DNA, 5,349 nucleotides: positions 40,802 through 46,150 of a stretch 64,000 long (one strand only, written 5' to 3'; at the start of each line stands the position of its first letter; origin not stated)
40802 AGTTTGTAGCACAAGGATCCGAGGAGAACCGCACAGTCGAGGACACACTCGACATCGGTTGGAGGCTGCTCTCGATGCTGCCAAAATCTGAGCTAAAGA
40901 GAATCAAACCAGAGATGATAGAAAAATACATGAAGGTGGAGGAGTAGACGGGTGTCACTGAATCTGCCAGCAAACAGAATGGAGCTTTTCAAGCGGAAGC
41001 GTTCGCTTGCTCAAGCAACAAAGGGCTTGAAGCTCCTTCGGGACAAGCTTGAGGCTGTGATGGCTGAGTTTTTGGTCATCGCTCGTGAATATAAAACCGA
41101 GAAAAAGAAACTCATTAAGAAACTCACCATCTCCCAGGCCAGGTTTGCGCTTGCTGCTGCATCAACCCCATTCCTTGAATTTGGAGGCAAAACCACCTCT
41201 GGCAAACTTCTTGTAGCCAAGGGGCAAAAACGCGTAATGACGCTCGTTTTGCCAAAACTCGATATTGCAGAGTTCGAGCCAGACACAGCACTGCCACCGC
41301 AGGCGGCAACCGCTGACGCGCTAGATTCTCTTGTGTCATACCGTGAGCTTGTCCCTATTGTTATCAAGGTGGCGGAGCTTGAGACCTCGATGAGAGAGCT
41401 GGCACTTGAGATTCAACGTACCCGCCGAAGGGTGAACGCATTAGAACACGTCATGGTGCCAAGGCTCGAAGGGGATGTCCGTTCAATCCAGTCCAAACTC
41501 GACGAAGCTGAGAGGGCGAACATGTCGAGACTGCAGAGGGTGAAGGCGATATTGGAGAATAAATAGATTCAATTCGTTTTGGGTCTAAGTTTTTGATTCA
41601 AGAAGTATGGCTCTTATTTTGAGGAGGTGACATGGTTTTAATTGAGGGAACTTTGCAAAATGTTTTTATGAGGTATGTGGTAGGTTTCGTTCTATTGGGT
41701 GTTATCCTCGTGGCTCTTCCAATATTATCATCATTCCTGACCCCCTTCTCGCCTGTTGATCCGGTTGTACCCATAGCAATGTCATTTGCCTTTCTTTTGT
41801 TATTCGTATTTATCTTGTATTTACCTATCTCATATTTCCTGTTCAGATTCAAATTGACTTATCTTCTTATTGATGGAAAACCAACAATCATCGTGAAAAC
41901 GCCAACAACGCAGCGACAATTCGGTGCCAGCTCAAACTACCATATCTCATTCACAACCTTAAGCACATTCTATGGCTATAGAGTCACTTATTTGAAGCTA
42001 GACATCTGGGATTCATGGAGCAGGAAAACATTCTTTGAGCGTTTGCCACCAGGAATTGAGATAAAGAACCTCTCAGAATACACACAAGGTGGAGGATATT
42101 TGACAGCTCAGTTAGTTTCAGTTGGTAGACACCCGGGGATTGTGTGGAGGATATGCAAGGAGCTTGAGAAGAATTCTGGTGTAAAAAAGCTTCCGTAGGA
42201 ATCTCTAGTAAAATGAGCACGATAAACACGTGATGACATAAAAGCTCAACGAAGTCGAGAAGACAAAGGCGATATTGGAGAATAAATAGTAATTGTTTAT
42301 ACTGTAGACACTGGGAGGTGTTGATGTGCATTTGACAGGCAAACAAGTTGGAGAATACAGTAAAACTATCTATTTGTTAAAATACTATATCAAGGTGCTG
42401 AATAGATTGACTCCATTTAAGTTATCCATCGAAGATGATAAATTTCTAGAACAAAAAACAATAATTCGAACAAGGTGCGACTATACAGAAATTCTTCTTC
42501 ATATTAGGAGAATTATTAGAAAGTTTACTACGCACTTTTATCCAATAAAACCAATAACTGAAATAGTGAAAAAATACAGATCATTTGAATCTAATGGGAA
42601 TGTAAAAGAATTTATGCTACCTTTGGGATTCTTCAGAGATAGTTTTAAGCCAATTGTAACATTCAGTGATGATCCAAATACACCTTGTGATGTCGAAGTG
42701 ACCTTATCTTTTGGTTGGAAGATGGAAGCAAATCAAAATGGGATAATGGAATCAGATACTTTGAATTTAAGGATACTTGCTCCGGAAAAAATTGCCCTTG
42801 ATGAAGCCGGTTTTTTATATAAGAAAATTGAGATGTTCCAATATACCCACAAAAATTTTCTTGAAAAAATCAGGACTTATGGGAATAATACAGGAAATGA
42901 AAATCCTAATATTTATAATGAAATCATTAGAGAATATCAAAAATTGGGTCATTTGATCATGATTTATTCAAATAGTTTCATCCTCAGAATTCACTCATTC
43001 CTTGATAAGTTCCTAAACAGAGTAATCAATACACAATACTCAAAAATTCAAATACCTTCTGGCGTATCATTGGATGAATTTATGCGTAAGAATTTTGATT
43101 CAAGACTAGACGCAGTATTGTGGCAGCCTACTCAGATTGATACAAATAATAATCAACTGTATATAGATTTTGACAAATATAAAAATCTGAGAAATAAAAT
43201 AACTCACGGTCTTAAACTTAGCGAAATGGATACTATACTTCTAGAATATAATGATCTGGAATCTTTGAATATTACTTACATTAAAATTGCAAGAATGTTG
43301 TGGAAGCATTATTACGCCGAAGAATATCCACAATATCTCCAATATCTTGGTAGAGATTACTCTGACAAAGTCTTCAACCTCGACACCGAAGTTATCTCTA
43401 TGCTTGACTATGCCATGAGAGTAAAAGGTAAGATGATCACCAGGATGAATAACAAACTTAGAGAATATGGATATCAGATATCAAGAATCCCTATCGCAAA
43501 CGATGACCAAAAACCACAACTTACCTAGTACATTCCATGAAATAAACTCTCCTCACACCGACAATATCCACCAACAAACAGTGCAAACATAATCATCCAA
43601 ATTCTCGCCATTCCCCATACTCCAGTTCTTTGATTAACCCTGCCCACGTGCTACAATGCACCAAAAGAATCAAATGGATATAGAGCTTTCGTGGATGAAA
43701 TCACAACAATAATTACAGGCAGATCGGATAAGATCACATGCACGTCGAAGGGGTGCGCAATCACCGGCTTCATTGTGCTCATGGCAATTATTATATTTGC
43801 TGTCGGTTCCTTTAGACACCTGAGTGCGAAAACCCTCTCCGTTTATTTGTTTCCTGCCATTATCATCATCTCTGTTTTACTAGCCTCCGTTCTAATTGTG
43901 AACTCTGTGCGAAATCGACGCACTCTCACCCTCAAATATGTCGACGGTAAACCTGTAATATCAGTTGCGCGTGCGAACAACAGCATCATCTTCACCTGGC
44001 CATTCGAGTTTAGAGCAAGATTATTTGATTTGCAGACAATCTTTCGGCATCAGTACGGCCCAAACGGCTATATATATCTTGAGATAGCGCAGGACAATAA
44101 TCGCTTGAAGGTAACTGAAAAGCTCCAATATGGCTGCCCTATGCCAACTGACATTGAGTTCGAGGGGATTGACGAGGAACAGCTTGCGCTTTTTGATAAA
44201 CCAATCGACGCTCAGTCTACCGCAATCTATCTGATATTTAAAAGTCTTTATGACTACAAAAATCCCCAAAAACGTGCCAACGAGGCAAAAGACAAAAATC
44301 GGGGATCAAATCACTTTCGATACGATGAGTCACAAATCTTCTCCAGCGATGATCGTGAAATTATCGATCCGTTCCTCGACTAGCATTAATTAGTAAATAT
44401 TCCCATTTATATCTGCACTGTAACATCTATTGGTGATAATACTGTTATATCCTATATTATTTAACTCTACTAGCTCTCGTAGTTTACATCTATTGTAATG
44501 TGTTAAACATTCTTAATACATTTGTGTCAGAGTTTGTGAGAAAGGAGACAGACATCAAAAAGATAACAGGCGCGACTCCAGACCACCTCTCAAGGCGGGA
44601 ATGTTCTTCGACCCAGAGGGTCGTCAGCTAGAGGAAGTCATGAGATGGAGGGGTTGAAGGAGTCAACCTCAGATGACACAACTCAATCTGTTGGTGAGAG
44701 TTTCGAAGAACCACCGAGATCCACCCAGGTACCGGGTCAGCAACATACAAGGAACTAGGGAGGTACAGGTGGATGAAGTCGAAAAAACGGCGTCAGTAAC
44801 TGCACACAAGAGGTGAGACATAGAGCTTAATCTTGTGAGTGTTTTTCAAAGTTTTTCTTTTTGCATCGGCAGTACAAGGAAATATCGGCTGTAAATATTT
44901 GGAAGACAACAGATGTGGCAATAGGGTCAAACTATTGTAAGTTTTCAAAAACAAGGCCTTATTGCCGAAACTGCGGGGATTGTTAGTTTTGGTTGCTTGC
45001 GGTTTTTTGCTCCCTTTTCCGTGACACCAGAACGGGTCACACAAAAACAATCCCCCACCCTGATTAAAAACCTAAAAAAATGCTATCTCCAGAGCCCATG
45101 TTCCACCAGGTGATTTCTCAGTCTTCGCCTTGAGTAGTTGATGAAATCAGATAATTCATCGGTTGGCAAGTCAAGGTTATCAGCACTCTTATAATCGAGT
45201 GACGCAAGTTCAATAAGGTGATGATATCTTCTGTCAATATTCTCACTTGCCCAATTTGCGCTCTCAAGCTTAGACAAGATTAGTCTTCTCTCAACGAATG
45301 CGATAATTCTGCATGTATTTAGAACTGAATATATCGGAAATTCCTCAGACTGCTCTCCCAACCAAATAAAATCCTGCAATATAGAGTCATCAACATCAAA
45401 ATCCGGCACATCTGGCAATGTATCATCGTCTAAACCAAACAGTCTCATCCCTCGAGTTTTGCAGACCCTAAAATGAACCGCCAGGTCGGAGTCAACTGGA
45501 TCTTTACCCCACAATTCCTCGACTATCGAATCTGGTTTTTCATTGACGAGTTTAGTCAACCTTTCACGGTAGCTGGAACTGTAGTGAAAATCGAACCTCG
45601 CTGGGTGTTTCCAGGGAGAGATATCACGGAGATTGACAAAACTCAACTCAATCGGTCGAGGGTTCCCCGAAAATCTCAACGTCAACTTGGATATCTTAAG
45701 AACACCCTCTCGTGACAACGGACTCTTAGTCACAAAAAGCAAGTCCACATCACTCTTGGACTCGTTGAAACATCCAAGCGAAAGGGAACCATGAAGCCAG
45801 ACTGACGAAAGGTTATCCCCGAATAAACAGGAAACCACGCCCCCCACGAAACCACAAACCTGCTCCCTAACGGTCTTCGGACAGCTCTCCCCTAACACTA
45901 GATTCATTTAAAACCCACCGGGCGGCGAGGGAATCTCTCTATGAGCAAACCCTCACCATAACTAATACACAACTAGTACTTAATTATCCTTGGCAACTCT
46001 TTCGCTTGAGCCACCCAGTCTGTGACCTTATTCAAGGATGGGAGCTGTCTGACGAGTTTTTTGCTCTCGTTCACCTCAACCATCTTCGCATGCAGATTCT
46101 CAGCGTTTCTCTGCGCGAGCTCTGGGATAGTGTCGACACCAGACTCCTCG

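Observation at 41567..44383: AT-rich Rx4H (HEPN-like) orphan gene between two paralogous 2-TM proteins, right after the V-ATPase operon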

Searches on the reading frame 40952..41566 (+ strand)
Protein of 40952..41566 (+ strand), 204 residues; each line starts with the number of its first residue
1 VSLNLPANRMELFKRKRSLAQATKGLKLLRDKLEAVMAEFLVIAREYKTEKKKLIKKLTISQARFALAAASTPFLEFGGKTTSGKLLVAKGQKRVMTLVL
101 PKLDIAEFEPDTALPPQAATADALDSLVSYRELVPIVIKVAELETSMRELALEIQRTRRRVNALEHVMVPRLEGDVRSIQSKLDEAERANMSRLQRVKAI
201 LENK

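Call 3: search_protein_families(library=pfam, proteins=[window:40952-41566:+], max_evalue=1)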
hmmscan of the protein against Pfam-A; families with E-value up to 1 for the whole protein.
window:40952-41566:+ (204 aa): 2 families
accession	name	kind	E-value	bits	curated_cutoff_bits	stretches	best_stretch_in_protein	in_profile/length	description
PF01813.22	ATP-synt_D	-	4.9e-37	128.1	25.7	1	11-199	1-196/196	ATP synthase subunit D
PF11690.13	DUF3287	-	0.45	10.8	27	1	144-198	54-107/121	Protein of unknown function (DUF3287)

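Call 15: find_related_loci(query=window:40952-41566:+, collection=genome_contigs, flank=10000)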
Query window:40952-41566:+ (204 aa) in genome_contigs; peptide patterns used: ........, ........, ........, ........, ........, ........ (x = any residue, [..] = any of these).
600 stretches matched a pattern (row limit reached: there are more); 547 encode a relative of the query (tblastn E <= 1e-3); the best 80 are kept; 80 distinct loci.
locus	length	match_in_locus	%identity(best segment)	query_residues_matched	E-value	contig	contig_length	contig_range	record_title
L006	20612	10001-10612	77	1-204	1e-91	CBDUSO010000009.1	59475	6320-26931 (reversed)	MAG TPA_asm: uncultured bacterium isolate SRR22302365_binner12_Refined_153 genome assembly, contig: ERZ25074835.186, who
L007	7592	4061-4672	57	1-204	4e-71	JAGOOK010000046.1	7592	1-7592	MAG: Caldisericia bacterium isolate Go_SlDig_bin_249 Go_SlDig_30835_length_7592_cov_12.732485, whole genome shotgun sequ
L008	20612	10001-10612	57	1-204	5e-71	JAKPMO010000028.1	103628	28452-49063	MAG: Caldisericota bacterium isolate JPAS_metabat.17 k141_913767, whole genome shotgun sequence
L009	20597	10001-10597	37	9-201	1e-33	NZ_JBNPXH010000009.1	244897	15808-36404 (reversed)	Anaerotaenia torta strain DSM 100431 Ga0415261_09, whole genome shotgun sequence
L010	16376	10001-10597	41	9-201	2e-33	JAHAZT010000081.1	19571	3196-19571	MAG: Eubacteriales bacterium isolate MB2.120 k101_388766, whole genome shotgun sequence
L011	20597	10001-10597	41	9-201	2e-33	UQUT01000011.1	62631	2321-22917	uncultured Eubacterium sp. isolate UMGS660 genome assembly, contig: NODE_271_length_62631_cov_20.734563, whole genome sh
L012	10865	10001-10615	39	3-201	2e-33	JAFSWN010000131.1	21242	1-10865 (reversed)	MAG: Clostridia bacterium isolate RGIG3538 Goat_Rumen.Co__c1486566, whole genome shotgun sequence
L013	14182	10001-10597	37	9-201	6e-33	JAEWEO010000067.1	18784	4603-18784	MAG: Bacillota bacterium isolate OH_PBlB_147 k127_477874, whole genome shotgun sequence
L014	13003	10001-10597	38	9-201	2e-32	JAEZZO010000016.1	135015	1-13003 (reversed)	MAG: Bacillota bacterium isolate OH_PFB_52 k127_900595, whole genome shotgun sequence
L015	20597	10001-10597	37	9-201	2e-32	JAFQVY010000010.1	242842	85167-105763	MAG: Clostridia bacterium isolate RGIG2200 Goat_Colon.Co__c958864, whole genome shotgun sequence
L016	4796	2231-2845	38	2-204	1e-32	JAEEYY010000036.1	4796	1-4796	MAG: Synergistes sp. isolate Tb.RUG.71 k141_1403516_flag=1_multi=7.0000_len=4796, whole genome shotgun sequence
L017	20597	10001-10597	40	9-201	5e-32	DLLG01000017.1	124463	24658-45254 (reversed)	MAG TPA_asm: Clostridiales bacterium UBA7568 UBA7568_contig_517, whole genome shotgun sequence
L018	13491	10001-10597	37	9-201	4e-32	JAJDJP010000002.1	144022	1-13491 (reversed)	Ruminococcaceae bacterium OttesenSCG-928-A16 AH-928-A16_NODE_2, whole genome shotgun sequence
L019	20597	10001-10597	40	9-201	5e-32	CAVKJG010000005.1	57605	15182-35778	Sphaerochaetaceae bacterium isolate H07689-L1_cleanbin_000002 genome assembly, contig: Spades_H07689-L1_contig_250, whol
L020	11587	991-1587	40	9-201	5e-32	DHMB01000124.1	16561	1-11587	MAG TPA_asm: Clostridiales bacterium UBA4653 UBA4653_contig_4359, whole genome shotgun sequence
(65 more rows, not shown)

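Call 33: find_related_loci(query=A3, collection=metagenome_contigs, flank=10000)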
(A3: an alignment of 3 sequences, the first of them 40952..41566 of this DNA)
Query A3 (204 aa) in metagenome_contigs; peptide patterns used: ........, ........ (x = any residue, [..] = any of these).
106 stretches matched a pattern; 5 encode a relative of the query (tblastn E <= 1e-3); 5 distinct loci.
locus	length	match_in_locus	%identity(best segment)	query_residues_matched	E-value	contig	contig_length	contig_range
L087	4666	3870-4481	73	1-204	1e-86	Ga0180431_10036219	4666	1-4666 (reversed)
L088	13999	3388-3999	58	1-204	5e-73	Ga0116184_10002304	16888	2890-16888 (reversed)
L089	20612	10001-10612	57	1-204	2e-72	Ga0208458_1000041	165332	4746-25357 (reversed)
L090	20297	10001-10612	57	1-204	3e-72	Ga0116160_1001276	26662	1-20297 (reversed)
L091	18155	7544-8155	57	1-204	3e-72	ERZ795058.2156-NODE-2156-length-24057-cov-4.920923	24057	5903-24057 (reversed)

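Call 48: search_protein_families(library=pfam, proteins=[L006:10816-11916:+, L006:12169-12819:+, L006:12844-13431:+], max_evalue=1)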
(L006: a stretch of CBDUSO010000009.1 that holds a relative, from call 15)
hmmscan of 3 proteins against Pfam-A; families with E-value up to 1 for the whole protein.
L006:10816-11916:+ (366 aa): 6 families
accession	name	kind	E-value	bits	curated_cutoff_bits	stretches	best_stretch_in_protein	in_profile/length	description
PF07755.17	DUF1611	-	7.6e-66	221.8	25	1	145-342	2-201/201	Domain of unknown function (DUF1611_C) P-loop domain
PF17396.8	DUF1611_N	-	3.4e-24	85.4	22.6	1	40-137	2-95/95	Domain of unknown function (DUF1611_N) Rossmann-like domain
PF13500.12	AAA_26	-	0.0013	19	27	1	159-208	4-53/198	AAA domain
PF01113.26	DapB_N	-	0.0014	19.2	25.6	1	14-71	10-68/124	Dihydrodipicolinate reductase, N-terminus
PF01656.29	CbiA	-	0.0038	17.6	25.4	1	158-193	1-36/125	CobQ/CobB/MinD/ParA nucleotide binding domain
PF24930.1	DUF7750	-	0.098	12.9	27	1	88-117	22-51/65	Domain of unknown function (DUF7750)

L006:12169-12819:+ (216 aa): 0 families

L006:12844-13431:+ (195 aa): 0 families

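Call 94: search_protein_families(library=pfam, proteins=[L008:12587-15268:+, L008:15470-16615:+, L008:16619-17125:+, L008:17171-19411:+, L008:11300-12307:-, L008:10716-11066:+, L089:11257-12534:-, L089:13411-16254:+], max_evalue=0.001)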
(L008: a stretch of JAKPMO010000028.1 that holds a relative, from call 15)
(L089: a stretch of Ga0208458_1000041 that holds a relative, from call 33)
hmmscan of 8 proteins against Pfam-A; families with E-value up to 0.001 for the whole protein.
L008:12587-15268:+ (893 aa): 1 family
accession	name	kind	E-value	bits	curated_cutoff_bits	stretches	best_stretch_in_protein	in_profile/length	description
PF04851.21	ResIII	-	4.5e-17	62.9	22.5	1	120-336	20-163/164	Type III restriction enzyme, res subunit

L008:15470-16615:+ (381 aa): 1 family
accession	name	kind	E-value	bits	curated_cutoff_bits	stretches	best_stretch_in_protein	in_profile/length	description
PF06114.19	Peptidase_M78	-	2e-17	63.6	22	1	198-295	25-121/123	IrrE N-terminal-like domain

L008:16619-17125:+ (168 aa): 1 family
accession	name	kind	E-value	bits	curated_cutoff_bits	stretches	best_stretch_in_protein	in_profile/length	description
PF14367.12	DUF4411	-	7.1e-52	175.9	23.5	1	6-165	1-158/159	Domain of unknown function (DUF4411)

L008:17171-19411:+ (746 aa): 1 family
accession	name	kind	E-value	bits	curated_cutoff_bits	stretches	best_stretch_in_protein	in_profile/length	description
PF01555.25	N6_N4_Mtase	-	2.2e-46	159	26.7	1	119-417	2-217/221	DNA methylase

L008:11300-12307:- (335 aa): 0 families

L008:10716-11066:+ (116 aa): 0 families

L089:11257-12534:- (425 aa): 0 families

L089:13411-16254:+ (947 aa): 0 families

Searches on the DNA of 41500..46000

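Call 75: search_rna_families(source=window, start=41500, end=46000, threshold=evalue, max_evalue=1)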
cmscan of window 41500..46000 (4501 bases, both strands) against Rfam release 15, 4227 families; matches with E-value up to 1: 0.
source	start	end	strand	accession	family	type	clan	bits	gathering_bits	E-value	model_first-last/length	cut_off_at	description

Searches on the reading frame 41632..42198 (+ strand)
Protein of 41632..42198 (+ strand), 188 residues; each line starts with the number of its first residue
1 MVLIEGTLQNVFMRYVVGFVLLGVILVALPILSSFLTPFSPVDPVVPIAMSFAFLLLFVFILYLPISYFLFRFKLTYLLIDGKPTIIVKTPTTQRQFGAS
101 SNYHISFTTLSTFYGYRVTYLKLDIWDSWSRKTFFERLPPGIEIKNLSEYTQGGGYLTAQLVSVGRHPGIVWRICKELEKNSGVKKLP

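Call 3: search_protein_families(library=pfam, proteins=[window:41632-42198:+], max_evalue=1)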
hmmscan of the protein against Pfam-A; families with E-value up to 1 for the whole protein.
window:41632-42198:+ (188 aa): 0 families

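Call 4: search_protein_families(library=padloc, proteins=[window:41632-42198:+], max_evalue=1)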
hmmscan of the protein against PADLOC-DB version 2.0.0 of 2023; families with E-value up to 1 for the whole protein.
window:41632-42198:+ (188 aa): 0 families

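Call 5: search_protein_families(library=ncbifam, proteins=[window:41632-42198:+], max_evalue=1)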
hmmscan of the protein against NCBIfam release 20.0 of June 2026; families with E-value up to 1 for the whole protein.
window:41632-42198:+ (188 aa): 0 families

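Call 37: search_protein_families(library=phrogs, proteins=[window:41632-42198:+], max_evalue=10)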
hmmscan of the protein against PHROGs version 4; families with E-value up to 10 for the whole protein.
window:41632-42198:+ (188 aa): 0 families
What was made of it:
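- Tried and rejected: Full-length family scans (Pfam, NCBIfam, PADLOC, PHROGs): nothing for the three proteins (calls 3-5, 37).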

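Call 49: search_solved_structures(query=A2, max_evalue=10, show_alignments=2)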
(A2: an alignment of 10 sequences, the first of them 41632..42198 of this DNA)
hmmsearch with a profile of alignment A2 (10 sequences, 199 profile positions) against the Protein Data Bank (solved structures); distinct sequences matched with E-value up to 10: 2.
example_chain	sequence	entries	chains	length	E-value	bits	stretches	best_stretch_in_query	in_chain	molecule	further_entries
2p82_A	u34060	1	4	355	1.3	12.2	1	119-147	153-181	Cysteine protease ATG4A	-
8jj5_A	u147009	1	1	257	3.1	11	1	15-65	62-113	Tetraspanin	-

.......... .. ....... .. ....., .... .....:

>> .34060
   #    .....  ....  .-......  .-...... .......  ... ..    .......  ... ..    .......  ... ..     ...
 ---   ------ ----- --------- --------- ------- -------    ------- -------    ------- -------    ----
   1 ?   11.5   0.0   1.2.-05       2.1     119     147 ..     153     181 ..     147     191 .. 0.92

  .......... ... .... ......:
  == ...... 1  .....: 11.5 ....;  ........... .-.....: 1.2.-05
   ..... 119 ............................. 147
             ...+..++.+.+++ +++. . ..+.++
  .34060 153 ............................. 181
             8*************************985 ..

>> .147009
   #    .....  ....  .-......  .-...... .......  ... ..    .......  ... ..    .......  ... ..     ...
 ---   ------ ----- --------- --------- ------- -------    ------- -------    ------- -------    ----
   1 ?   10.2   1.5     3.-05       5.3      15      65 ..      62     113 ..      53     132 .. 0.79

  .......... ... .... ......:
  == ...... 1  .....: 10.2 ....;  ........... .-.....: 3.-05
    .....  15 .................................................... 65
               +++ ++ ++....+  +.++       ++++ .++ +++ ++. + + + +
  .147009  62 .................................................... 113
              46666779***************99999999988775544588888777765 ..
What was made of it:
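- On bPH (YdbS/YdbT-type) membrane proteins: The PDB profile search was empty (call 49).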

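Call 59: list_cluster_members(proteins=[P0001, P0002, window:41632-42198:+, P0004])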
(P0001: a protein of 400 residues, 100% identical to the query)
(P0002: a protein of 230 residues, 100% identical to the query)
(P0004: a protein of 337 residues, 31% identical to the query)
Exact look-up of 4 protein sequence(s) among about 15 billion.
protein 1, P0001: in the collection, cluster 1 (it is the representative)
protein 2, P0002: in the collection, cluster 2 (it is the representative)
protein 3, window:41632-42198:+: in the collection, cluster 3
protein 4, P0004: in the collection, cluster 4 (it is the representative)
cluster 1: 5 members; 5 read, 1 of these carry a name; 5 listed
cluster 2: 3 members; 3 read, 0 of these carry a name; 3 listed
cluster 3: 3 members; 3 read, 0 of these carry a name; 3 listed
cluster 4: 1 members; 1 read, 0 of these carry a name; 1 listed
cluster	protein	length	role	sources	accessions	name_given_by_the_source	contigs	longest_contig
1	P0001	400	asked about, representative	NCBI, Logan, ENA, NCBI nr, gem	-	-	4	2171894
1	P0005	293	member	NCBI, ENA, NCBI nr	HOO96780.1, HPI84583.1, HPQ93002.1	MAG TPA: hypothetical protein PKV16_04385, partial [Caldisericia bacterium] | hypothetical protein [Caldisericia bacterium]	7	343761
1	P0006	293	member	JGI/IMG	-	-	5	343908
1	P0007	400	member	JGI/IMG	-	-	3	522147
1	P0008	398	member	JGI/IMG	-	-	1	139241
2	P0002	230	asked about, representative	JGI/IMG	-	-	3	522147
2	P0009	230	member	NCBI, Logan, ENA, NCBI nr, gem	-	-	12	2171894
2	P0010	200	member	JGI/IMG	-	-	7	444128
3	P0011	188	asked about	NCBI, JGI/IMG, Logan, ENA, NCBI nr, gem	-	-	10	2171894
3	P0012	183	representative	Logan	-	-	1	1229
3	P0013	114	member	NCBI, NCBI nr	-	-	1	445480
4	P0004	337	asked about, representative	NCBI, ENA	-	-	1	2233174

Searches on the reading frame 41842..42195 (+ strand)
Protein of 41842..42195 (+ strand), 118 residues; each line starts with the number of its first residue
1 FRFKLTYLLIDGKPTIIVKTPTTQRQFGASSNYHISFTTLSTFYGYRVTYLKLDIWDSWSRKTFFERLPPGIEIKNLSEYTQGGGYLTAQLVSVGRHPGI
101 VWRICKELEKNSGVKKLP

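Call 73: search_protein_families(library=pfam, proteins=[window:41842-42195:+], max_evalue=10)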
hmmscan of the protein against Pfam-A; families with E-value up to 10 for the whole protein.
seq(118 aa): 0 families
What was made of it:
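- Tried and rejected: bPH test on ten soluble domains: nothing (call 73).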
